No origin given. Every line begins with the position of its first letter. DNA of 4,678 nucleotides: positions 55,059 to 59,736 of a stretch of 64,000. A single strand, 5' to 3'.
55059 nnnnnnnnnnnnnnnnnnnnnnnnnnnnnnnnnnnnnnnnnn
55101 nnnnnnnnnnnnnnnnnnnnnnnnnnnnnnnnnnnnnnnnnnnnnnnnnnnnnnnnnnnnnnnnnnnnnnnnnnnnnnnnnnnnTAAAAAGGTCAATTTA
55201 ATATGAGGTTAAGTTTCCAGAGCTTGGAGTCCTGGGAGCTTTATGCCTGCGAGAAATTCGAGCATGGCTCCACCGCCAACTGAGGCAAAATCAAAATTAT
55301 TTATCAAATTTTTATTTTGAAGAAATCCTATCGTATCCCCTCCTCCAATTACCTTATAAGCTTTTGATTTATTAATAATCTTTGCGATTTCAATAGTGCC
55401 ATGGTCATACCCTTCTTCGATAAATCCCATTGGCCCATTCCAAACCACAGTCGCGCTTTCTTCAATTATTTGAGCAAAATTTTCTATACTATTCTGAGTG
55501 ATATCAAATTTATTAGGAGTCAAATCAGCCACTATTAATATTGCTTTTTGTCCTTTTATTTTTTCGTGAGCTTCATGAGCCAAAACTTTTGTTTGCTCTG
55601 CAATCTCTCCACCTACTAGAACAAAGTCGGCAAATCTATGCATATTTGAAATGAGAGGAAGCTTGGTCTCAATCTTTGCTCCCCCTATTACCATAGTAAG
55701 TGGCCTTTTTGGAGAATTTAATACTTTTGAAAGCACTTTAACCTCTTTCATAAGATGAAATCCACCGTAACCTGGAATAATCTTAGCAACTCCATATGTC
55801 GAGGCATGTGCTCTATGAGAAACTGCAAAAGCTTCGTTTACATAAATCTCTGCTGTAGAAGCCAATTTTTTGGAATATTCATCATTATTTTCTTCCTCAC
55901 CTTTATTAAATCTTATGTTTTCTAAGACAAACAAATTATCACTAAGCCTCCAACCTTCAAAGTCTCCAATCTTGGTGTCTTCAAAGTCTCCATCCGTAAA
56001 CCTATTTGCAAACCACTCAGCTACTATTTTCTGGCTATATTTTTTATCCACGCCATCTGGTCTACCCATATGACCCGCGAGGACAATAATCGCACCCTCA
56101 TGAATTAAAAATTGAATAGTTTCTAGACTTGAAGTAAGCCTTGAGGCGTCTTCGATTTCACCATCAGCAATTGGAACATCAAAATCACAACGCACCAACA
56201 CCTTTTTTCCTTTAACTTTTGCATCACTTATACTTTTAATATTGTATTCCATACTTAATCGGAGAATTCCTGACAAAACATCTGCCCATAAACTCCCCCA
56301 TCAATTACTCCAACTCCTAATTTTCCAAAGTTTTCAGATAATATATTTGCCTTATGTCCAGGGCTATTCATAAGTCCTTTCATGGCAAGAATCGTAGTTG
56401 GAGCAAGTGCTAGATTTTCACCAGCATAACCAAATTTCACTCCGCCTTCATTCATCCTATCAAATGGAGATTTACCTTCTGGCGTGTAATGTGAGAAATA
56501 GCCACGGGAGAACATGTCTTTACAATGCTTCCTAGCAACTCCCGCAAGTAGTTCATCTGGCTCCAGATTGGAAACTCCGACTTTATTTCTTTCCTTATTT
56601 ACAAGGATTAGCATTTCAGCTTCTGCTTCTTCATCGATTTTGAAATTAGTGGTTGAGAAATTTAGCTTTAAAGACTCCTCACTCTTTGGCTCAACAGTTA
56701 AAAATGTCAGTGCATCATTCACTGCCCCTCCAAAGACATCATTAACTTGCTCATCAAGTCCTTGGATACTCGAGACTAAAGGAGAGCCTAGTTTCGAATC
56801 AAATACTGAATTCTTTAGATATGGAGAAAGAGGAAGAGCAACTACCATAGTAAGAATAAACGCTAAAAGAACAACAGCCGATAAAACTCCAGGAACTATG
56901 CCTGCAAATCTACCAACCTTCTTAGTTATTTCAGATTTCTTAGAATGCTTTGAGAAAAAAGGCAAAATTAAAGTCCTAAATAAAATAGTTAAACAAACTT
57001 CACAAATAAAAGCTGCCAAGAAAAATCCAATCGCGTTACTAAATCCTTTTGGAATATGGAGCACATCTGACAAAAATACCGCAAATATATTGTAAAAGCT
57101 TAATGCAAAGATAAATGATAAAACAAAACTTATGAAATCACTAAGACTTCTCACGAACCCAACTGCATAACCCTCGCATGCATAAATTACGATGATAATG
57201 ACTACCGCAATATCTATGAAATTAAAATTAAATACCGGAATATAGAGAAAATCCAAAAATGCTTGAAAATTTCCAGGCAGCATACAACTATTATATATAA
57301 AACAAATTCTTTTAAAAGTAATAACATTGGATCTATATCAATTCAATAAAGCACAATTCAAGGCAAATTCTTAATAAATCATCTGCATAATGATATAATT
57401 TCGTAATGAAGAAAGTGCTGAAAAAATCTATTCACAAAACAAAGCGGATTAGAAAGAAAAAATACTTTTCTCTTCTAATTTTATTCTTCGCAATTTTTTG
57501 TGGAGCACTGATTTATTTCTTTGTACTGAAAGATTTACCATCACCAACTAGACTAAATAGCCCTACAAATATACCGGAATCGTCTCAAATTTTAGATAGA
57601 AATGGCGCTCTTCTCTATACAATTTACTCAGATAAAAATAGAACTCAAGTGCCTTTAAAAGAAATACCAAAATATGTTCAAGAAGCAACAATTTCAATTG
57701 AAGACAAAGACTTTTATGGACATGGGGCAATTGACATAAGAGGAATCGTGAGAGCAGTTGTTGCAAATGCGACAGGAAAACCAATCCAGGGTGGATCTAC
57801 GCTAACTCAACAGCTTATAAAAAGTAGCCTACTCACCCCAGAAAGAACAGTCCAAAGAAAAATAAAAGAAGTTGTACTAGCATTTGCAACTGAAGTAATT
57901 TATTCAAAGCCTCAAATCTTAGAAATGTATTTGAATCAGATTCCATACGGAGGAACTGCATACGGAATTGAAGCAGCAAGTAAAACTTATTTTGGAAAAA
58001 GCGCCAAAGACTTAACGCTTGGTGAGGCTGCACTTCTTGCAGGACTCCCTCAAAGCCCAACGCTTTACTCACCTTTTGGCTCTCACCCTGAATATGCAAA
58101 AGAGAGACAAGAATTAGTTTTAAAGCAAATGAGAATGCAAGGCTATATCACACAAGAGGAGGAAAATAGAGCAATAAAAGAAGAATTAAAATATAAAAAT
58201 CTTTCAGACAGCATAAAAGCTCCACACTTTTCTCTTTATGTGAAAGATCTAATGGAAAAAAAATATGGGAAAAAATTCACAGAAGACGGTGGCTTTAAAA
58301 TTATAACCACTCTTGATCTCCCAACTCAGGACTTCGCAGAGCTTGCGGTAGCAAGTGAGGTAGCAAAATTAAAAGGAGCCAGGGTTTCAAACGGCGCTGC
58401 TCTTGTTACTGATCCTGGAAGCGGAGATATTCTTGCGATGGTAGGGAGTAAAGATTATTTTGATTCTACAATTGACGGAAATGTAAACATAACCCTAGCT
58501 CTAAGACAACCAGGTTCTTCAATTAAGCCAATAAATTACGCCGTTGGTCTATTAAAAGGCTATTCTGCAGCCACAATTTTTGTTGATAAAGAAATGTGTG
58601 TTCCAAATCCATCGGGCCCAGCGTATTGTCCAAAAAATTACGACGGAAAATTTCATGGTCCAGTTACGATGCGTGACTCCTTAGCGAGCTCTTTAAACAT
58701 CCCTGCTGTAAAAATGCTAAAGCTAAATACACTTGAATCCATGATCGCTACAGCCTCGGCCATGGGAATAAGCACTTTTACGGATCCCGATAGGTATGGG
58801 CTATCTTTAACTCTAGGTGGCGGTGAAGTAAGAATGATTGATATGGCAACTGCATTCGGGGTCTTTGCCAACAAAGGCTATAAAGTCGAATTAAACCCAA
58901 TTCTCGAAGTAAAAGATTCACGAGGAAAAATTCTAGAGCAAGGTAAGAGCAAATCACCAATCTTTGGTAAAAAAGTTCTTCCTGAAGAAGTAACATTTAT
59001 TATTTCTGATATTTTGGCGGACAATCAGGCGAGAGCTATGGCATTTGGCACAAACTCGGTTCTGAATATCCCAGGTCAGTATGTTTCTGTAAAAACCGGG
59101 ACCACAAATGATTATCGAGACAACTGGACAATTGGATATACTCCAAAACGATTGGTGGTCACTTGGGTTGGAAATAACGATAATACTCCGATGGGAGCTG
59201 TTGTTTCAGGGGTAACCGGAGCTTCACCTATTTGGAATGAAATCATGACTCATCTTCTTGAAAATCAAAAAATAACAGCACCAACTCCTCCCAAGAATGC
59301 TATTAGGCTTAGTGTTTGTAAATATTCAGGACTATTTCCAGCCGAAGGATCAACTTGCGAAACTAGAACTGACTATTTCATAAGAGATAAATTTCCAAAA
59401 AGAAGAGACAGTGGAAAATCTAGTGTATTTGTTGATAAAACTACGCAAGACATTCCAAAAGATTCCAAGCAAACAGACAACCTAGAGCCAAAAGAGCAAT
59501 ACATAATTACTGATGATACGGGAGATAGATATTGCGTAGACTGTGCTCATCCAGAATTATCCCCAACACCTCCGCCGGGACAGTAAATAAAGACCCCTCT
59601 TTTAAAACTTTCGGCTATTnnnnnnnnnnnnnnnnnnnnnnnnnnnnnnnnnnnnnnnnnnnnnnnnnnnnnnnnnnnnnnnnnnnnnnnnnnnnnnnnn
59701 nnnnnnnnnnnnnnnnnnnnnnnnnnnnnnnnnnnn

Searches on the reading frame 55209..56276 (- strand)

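Call 33: search_protein_families(library=pfam, proteins=[window:55209-56276:-], max_evalue=0.00001)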
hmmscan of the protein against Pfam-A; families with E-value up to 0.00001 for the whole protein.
window:55209-56276:- (355 aa): 1 family
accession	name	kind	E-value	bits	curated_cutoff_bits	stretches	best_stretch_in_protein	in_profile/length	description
PF00162.24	PGK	-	1.9e-90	304.1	27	2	16-227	1-218/379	Phosphoglycerate kinase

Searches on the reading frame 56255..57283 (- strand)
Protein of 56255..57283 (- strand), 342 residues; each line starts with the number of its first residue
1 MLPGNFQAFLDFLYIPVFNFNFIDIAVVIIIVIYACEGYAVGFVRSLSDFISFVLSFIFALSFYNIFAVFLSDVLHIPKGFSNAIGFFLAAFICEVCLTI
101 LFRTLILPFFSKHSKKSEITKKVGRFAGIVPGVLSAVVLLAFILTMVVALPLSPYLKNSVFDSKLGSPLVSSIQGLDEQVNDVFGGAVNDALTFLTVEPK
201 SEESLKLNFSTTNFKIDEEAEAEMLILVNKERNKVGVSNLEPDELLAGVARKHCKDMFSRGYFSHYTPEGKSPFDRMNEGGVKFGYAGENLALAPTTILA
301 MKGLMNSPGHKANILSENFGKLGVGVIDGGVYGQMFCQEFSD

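Call 61: search_protein_families(library=pfam, proteins=[window:56255-57283:-], max_evalue=0.0001)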
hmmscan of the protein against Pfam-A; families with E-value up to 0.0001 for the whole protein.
window:56255-57283:- (342 aa): 2 families
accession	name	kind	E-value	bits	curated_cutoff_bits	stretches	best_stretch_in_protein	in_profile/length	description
PF00188.32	CAP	-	1.4e-13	52.1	21.1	1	227-338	3-115/117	Cysteine-rich secretory protein family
PF02674.22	Colicin_V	-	5.1e-12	46.4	29.3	1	23-161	1-135/144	Colicin V production protein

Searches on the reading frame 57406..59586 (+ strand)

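Call 32: search_protein_families(library=pfam, proteins=[window:57406-59586:+], max_evalue=0.00001)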
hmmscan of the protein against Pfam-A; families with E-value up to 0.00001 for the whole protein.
window:57406-59586:+ (726 aa): 2 families
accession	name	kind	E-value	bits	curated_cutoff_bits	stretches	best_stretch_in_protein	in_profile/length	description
PF00912.28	Transgly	-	1e-63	214.4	27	1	67-242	2-177/178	Transglycosylase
PF00905.27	Transpeptidase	-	4.1e-19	69.4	22.1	1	330-599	1-283/299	Penicillin binding protein transpeptidase domain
